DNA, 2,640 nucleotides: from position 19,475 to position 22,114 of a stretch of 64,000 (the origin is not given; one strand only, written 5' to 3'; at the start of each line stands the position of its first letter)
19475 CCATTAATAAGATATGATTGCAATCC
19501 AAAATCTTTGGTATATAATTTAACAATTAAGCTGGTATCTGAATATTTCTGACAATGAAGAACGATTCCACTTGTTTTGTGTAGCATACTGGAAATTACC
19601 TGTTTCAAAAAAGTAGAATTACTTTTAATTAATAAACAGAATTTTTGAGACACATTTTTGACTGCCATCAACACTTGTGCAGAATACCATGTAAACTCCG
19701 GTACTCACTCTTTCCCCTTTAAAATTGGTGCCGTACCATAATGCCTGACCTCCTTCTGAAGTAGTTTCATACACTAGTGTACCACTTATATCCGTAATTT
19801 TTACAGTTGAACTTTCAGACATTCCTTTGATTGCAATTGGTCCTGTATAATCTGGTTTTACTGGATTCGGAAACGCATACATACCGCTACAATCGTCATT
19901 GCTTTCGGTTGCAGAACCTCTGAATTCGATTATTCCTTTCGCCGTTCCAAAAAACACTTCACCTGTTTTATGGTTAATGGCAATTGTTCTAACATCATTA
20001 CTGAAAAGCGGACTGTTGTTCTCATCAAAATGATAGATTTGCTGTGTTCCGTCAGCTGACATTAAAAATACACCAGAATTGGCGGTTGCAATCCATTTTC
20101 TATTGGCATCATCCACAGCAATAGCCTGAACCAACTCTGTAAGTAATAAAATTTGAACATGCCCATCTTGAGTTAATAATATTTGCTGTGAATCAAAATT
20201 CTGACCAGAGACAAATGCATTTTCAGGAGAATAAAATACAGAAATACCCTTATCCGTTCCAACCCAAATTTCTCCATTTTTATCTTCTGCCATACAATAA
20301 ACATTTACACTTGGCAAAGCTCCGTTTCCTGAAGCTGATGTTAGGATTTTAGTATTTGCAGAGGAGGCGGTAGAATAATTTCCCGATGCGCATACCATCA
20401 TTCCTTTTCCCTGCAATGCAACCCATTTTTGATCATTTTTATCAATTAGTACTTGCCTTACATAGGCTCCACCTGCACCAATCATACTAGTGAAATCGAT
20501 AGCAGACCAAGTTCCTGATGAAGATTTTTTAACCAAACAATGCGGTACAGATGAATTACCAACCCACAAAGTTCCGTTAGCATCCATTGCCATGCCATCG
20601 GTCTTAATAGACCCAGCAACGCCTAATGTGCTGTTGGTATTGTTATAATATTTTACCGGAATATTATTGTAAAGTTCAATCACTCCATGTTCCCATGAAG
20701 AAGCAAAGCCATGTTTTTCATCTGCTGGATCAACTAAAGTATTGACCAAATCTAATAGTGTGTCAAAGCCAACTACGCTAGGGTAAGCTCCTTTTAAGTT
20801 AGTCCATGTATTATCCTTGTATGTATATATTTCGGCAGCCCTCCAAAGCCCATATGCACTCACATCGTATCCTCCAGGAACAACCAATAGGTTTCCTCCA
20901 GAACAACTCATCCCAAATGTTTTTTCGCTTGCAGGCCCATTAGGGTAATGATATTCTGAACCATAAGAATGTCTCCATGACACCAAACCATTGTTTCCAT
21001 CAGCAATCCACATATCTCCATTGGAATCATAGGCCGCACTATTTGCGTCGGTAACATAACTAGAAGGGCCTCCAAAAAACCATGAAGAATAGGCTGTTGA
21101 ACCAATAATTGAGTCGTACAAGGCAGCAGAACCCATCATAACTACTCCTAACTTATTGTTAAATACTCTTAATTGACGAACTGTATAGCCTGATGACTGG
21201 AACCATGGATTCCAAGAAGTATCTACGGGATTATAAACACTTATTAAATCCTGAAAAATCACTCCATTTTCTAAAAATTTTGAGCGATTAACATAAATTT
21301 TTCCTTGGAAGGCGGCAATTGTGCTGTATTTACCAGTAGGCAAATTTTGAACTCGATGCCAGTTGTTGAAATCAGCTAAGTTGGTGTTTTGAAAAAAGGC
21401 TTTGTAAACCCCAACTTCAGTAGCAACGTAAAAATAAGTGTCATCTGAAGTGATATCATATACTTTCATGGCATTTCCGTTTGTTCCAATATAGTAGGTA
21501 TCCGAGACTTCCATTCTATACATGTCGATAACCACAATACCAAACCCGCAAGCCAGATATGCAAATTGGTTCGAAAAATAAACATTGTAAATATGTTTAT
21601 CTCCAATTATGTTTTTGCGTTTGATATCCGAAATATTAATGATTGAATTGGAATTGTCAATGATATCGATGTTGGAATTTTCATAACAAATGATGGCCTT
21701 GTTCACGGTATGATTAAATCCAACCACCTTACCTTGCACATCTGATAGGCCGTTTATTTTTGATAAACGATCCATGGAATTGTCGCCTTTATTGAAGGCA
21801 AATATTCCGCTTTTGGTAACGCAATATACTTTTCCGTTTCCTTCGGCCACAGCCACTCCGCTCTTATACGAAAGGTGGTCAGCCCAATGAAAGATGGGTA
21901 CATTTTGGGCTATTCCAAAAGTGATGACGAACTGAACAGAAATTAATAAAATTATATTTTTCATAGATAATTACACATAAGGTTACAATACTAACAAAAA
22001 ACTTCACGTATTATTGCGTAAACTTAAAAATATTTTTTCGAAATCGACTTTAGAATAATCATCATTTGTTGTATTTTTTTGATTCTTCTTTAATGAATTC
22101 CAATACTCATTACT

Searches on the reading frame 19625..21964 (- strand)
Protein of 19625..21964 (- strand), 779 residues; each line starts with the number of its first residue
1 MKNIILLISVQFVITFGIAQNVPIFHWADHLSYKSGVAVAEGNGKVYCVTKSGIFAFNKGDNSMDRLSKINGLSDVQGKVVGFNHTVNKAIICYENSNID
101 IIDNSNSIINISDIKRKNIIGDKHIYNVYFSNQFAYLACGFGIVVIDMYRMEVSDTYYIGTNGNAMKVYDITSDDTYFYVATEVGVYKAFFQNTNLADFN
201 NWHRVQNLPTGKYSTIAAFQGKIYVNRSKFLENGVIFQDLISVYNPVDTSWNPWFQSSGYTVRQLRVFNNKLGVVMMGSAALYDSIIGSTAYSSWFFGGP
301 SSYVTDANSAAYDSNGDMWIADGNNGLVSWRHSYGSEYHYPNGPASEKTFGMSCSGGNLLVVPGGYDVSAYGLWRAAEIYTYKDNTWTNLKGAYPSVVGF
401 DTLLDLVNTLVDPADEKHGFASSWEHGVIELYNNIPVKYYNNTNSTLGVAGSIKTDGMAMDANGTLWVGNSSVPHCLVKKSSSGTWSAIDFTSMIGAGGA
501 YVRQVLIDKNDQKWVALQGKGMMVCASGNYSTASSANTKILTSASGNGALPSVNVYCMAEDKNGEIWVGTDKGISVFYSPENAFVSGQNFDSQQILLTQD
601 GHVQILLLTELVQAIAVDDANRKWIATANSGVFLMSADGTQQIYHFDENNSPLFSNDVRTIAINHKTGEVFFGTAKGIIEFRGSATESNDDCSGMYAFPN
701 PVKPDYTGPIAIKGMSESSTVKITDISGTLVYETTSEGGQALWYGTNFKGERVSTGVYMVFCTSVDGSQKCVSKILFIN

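Call 46: search_protein_families(library=pfam, proteins=[window:19625-21964:-], max_evalue=0.001)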
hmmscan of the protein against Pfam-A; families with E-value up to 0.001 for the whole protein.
window:19625-21964:- (779 aa): 4 families
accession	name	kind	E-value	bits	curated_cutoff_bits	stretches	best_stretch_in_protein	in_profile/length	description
PF21544.3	PorZ_N_b_propeller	-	7.7e-38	130.6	27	1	46-203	1-154/154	TSS9, PorZ, N-terminal beta-propeller domain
PF07494.17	Reg_prop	-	2.4e-12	45.9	20.4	1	550-571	2-23/24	Two component regulator propeller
PF23366.1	Beta-prop_HVO_0234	-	0.00045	20.3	27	0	35-81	227-273/274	HVO_0234-like, beta propeller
PF08450.18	SGL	-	0.00069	19.7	26.3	0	453-469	184-200/246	SMP-30/Gluconolactonase/LRE-like region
